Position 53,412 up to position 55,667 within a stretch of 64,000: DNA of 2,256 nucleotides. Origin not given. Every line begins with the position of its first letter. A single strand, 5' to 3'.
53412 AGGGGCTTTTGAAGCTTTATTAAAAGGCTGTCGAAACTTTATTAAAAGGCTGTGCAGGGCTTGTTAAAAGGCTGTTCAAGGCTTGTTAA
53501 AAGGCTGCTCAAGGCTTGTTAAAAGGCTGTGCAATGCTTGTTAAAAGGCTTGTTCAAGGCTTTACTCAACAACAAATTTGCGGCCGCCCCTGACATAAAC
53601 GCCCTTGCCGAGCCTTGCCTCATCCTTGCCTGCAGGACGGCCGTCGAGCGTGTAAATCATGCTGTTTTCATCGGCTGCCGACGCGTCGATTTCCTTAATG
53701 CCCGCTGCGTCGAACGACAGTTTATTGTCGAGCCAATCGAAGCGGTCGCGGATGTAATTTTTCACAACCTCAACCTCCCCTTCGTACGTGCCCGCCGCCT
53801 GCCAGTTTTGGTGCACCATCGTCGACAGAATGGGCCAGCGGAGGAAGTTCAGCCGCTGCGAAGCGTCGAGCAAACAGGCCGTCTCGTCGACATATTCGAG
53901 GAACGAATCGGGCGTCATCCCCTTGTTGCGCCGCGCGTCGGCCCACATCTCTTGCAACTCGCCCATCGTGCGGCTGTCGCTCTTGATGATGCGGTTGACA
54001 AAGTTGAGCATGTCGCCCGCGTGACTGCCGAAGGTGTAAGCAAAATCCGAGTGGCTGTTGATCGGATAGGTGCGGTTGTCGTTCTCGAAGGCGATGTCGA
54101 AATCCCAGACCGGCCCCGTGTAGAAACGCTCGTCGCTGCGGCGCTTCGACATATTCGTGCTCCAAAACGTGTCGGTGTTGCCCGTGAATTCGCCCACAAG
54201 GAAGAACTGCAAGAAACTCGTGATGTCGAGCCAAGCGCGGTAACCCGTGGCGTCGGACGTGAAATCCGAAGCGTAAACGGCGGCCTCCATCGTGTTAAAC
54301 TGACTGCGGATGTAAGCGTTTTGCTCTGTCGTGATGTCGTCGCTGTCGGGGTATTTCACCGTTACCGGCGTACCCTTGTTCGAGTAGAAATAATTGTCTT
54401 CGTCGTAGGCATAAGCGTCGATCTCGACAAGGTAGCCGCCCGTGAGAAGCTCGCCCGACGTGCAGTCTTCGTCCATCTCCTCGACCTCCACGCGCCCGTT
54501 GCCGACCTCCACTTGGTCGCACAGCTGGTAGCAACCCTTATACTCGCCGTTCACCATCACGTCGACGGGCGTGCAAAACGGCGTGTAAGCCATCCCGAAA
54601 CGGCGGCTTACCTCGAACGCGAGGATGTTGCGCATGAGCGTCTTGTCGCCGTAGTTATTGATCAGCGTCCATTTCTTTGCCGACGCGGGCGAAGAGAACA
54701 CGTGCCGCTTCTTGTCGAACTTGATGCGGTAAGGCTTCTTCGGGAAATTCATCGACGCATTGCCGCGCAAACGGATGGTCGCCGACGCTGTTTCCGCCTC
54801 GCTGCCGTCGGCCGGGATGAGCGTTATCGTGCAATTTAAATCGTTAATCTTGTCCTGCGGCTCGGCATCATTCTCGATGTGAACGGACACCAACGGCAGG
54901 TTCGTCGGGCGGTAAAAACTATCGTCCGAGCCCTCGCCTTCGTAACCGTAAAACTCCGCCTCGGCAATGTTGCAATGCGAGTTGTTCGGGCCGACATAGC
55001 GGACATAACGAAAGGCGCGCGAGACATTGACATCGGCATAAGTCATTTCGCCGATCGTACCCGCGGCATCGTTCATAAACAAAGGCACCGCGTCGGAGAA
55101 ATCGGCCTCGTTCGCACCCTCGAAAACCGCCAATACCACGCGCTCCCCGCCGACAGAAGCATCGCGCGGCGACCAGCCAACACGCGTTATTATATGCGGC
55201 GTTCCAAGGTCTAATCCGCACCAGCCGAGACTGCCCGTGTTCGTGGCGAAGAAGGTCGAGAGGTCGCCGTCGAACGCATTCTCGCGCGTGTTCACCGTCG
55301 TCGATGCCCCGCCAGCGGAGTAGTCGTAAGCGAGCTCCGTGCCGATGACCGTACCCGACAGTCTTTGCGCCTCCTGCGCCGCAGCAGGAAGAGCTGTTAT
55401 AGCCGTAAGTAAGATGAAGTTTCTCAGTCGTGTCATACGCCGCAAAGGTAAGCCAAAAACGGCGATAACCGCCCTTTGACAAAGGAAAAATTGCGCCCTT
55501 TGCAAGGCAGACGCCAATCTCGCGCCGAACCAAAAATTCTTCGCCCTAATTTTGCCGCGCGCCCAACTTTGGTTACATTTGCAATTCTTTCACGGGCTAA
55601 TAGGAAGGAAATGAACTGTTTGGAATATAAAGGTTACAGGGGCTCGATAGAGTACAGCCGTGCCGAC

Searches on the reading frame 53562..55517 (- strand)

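Call 40: search_protein_families(library=pfam, max_evalue=0.001, proteins=[window:53562-55517:-])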
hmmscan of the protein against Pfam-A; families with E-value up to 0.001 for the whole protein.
window:53562-55517:- (651 aa): 3 families
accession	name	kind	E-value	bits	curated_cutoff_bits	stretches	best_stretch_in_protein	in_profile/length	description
PF08757.17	CotH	-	2.6e-42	145.9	23.8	1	248-596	1-322/322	CotH kinase protein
PF00754.31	F5_F8_type_C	-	9e-06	26.3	28.2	1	76-185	12-125/127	F5/8 type C domain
PF22633.2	F5_F8_type_C_2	-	0.00023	22.1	27.8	0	80-136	1-57/91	NedA-like, galactose-binding domain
